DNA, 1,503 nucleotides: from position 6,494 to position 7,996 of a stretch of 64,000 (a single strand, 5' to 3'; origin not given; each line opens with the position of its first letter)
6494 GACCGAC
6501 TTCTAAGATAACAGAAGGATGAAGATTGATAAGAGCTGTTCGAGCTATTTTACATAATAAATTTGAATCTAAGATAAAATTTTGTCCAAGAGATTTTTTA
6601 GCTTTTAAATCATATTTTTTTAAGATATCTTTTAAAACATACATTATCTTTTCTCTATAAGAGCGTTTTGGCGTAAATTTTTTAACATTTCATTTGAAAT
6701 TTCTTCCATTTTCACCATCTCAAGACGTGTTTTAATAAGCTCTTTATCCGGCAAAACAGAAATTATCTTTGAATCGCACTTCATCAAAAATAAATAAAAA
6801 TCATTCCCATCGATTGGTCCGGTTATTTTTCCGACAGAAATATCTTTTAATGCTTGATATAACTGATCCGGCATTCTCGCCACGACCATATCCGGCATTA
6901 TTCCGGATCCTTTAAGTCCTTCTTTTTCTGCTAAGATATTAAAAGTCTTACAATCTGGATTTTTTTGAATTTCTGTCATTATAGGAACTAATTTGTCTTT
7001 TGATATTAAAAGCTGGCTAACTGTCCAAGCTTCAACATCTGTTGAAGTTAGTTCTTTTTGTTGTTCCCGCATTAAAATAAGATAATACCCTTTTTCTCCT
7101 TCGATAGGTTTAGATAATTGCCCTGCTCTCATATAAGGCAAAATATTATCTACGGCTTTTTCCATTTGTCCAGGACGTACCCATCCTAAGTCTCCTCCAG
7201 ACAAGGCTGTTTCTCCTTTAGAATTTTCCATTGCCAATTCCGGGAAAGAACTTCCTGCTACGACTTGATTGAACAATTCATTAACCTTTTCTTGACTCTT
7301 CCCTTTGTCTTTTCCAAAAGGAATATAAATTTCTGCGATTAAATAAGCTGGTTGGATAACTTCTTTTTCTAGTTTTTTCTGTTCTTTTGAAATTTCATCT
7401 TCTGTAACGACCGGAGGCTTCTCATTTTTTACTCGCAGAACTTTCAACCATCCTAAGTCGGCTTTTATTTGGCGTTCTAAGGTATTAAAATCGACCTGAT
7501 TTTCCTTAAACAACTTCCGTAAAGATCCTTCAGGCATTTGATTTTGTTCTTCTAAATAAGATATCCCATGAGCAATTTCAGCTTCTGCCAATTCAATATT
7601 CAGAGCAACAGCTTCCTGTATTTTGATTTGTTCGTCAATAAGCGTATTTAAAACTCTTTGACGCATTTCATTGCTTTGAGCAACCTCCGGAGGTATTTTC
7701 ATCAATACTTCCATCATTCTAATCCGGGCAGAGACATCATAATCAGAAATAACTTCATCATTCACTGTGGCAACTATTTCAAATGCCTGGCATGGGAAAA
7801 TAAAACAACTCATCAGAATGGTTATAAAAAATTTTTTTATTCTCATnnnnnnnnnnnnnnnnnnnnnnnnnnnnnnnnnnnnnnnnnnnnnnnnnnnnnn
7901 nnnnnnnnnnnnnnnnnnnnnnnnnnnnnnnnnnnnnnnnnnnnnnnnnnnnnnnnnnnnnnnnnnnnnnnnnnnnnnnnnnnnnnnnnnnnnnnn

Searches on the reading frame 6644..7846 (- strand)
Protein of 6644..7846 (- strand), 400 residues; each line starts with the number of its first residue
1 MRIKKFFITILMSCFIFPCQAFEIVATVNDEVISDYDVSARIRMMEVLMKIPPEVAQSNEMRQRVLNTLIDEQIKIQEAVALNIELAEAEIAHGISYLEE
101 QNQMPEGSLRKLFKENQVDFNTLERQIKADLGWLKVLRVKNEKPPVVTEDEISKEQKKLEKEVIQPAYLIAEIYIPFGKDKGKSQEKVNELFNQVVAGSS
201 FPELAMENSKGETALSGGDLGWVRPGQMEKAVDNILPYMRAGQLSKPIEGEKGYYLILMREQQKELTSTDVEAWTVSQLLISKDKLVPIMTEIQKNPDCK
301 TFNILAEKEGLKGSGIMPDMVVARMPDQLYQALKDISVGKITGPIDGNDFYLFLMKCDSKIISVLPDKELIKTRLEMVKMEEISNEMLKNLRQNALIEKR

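Call 3: search_protein_families(library=pfam, proteins=[window:6644-7846:-], max_evalue=0.01)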
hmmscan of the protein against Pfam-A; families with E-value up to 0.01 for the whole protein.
window:6644-7846:- (400 aa): 6 families
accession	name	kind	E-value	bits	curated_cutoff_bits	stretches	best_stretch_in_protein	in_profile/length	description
PF00639.27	Rotamase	-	5.4e-17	63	21.7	1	179-259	13-95/97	PPIC-type PPIASE domain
PF13616.12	Rotamase_3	-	4.2e-15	56.7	22.5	1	168-262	16-115/116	PPIC-type PPIASE domain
PF13624.11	SurA_N_3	-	4.4e-10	40.1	27.2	1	23-133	39-158/162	SurA-like N-terminal domain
PF09312.16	SurA_N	-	5.9e-08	33.3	30.8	1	24-131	4-112/118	SurA N-terminal domain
PF13623.11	SurA_N_2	-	1.7e-07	31.6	28.5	1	13-102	31-122/145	SurA-like N-terminal domain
PF13145.12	Rotamase_2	-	9.1e-07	30.2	27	1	189-265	36-111/121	PPIC-type PPIASE domain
